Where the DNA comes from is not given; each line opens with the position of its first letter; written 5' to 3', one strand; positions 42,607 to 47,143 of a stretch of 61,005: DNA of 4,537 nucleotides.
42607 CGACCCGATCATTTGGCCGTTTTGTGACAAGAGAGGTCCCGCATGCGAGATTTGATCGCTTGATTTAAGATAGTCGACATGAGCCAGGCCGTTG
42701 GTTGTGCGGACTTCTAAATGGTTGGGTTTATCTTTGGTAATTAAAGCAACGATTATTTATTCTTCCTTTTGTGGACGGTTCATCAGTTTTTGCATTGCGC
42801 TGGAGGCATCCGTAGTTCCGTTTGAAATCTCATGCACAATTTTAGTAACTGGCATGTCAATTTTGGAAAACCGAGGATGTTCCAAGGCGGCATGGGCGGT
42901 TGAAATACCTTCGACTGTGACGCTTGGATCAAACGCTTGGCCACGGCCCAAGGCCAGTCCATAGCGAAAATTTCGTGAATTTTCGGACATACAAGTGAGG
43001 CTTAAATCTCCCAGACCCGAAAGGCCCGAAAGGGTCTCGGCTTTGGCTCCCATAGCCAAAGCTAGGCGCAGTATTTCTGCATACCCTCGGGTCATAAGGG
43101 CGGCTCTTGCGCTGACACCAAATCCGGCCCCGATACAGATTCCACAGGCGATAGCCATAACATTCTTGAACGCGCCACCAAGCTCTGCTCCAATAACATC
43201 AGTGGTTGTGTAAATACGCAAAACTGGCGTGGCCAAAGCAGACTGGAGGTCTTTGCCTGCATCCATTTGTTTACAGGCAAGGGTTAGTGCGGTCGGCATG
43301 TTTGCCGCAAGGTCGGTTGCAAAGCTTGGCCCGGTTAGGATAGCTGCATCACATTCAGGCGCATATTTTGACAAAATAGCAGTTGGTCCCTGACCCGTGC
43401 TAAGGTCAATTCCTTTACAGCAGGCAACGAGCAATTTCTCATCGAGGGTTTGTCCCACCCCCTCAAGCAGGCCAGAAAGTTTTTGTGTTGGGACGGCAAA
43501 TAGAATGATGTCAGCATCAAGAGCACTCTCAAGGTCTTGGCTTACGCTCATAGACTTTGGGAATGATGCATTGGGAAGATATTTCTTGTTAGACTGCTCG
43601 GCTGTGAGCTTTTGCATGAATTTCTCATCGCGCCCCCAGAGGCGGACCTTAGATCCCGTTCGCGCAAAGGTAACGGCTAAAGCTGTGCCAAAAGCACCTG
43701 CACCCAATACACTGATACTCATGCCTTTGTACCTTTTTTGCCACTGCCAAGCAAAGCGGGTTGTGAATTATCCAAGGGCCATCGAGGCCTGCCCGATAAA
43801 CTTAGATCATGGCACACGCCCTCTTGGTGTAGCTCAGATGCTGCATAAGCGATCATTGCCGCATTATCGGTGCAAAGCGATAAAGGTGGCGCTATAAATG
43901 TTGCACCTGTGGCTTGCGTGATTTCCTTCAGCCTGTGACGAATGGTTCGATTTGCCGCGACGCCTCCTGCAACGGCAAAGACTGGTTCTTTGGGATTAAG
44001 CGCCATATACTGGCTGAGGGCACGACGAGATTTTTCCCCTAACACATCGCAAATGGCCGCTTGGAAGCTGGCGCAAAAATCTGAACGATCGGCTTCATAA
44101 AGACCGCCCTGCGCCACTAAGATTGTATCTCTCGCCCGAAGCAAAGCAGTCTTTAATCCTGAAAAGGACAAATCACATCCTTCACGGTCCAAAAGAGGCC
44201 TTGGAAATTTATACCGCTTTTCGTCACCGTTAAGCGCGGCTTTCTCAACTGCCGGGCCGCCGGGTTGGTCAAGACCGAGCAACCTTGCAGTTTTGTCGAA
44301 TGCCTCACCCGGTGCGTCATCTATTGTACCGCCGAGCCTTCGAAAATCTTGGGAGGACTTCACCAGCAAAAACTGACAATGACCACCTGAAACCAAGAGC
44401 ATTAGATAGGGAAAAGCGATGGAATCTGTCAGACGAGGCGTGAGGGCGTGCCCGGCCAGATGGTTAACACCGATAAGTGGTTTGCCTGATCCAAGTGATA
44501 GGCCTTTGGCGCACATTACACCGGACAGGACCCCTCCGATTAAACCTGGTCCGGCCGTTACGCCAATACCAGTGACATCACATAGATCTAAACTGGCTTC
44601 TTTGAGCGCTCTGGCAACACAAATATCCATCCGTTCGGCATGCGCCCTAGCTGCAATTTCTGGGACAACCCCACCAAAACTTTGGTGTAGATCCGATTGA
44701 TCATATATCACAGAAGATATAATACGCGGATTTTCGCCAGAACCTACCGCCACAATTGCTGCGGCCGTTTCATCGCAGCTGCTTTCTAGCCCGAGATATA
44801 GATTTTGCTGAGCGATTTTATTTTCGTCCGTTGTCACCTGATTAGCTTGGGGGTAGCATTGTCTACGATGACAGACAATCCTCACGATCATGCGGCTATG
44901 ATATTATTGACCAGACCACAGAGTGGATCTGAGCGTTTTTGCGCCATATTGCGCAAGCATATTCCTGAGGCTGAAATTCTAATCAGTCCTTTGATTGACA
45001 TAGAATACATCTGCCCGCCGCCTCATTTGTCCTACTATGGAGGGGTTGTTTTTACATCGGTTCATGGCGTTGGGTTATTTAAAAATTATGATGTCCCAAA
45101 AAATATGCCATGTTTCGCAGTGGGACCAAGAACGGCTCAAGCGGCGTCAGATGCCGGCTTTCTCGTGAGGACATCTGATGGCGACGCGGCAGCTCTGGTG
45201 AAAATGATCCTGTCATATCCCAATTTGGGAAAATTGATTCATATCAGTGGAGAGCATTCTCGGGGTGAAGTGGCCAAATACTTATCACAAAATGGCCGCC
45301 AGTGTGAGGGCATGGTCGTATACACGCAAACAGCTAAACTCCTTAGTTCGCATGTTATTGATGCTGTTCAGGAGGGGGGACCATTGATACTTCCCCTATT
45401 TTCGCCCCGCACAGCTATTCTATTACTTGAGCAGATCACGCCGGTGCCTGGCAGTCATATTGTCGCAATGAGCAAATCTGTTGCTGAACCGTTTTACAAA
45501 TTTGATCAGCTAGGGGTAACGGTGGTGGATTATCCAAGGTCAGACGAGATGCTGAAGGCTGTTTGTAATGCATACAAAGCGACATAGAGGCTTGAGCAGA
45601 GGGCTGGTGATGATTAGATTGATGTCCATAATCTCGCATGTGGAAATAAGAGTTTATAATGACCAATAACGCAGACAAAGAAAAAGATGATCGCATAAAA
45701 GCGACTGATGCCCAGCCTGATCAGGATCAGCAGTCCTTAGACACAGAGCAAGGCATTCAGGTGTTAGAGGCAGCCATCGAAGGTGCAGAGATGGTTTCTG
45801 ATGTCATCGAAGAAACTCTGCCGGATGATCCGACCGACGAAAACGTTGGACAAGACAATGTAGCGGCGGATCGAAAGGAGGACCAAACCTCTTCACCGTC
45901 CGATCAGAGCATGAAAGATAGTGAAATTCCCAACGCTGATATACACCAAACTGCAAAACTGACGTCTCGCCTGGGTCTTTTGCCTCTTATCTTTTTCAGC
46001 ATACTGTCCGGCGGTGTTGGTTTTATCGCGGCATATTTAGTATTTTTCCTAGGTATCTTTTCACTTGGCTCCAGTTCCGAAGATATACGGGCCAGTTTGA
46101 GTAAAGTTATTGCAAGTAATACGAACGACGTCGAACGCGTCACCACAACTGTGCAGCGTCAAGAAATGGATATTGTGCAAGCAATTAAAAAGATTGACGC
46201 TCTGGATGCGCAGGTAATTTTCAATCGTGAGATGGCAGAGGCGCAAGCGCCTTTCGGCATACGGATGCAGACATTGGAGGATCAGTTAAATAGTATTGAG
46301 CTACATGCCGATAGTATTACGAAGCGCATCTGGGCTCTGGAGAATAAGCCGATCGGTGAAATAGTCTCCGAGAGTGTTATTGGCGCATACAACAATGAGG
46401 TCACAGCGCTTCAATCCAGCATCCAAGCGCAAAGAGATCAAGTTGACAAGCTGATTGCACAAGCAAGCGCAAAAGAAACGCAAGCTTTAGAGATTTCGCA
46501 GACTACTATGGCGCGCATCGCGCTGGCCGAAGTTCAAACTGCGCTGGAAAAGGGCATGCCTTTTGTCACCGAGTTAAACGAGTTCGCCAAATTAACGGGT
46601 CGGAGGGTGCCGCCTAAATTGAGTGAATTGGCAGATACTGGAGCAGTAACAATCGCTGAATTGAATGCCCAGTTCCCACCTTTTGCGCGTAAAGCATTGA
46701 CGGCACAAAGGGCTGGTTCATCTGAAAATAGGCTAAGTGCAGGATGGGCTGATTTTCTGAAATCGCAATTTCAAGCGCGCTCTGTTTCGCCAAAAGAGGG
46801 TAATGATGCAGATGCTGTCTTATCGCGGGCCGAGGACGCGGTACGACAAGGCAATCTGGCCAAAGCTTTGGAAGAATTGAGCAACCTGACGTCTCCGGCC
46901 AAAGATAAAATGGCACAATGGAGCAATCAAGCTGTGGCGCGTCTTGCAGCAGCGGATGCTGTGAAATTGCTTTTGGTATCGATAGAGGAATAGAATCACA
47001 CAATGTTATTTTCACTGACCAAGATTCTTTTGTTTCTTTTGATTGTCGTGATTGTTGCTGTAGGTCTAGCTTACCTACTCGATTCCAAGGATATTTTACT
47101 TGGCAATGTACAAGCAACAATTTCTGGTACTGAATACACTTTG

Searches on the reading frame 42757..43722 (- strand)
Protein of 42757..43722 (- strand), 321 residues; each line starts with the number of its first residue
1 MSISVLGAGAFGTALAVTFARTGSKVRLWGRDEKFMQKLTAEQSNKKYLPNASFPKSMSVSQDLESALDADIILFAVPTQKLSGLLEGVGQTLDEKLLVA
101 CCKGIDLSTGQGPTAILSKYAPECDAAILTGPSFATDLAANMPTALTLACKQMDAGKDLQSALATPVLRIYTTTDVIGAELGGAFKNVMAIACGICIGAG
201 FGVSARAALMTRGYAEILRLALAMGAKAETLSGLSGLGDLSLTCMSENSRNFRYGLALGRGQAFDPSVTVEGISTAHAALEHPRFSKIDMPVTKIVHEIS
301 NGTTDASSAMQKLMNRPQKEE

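Call 43: search_protein_families(library=pfam, proteins=[window:42757-43722:-])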
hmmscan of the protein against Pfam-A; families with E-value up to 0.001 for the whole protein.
window:42757-43722:- (321 aa): 7 families
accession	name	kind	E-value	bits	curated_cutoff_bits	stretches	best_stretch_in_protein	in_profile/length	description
PF07479.19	NAD_Gly3P_dh_C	-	5.9e-43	146.9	25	1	175-310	1-141/142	NAD-dependent glycerol-3-phosphate dehydrogenase C-terminus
PF01210.29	NAD_Gly3P_dh_N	-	8.8e-40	136.7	23.1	1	3-154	2-156/158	NAD-dependent glycerol-3-phosphate dehydrogenase N-terminus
PF20618.3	GPD_NAD_C_bact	-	2.6e-14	53.9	27.6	1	235-295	1-65/66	Bacterial GPD, NAD-dependent C-terminal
PF03807.23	F420_oxidored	-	2e-09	38.4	21.6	1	3-101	2-91/94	NADP oxidoreductase coenzyme F420-dependent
PF02558.23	ApbA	-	1.9e-08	34.5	22.2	1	3-101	1-98/150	Ketopantoate reductase PanE/ApbA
PF10727.15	Rossmann-like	-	7.5e-06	26.2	23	1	2-92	16-95/131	Rossmann-like domain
PF02737.24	3HCDH_N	-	2e-05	25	22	1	3-78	2-87/180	3-hydroxyacyl-CoA dehydrogenase, NAD binding domain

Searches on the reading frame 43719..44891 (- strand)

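Call 43: search_protein_families(library=pfam, proteins=[window:43719-44891:-])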
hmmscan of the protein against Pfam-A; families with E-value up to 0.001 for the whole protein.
window:43719-44891:- (390 aa): 1 family
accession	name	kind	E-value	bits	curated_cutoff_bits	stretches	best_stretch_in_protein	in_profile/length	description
PF00814.31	TsaD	-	4.7e-89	299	24.8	1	57-349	2-264/264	tRNA N6-adenosine threonylcarbamoyltransferase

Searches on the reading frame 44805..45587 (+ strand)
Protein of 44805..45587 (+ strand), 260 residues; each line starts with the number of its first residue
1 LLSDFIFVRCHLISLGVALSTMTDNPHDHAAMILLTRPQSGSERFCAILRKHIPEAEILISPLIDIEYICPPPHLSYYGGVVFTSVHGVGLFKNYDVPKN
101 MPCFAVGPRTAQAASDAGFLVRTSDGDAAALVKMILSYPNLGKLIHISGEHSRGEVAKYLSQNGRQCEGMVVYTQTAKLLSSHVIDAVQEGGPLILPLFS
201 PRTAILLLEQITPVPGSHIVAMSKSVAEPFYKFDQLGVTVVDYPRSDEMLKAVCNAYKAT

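Call 43: search_protein_families(library=pfam, proteins=[window:44805-45587:+])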
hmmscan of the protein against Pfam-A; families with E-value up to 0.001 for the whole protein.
window:44805-45587:+ (260 aa): 1 family
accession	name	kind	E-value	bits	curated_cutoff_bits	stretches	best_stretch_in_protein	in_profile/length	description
PF02602.20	HEM4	-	1.4e-20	73.8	27.5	1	56-234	12-214/231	Uroporphyrinogen-III synthase HemD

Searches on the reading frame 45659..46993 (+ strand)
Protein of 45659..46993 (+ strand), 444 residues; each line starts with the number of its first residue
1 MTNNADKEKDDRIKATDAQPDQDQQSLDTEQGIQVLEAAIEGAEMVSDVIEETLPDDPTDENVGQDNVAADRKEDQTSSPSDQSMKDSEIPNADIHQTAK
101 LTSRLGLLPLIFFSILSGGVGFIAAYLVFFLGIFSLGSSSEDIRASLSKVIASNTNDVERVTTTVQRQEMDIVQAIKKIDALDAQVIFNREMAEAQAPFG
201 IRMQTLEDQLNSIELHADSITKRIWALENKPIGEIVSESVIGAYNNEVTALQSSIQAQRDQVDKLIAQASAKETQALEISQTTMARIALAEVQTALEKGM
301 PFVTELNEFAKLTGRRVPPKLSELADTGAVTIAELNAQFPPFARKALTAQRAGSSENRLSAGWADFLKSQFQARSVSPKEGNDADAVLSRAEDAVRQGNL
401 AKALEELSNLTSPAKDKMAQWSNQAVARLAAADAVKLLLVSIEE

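Call 43: search_protein_families(library=pfam, proteins=[window:45659-46993:+])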
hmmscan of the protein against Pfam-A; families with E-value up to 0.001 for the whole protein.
window:45659-46993:+ (444 aa): 1 family
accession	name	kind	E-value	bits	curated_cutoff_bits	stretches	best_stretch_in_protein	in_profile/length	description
PF09731.14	Mitofilin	-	4.5e-06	26.3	27.4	1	328-438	497-609/614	Mitochondrial inner membrane protein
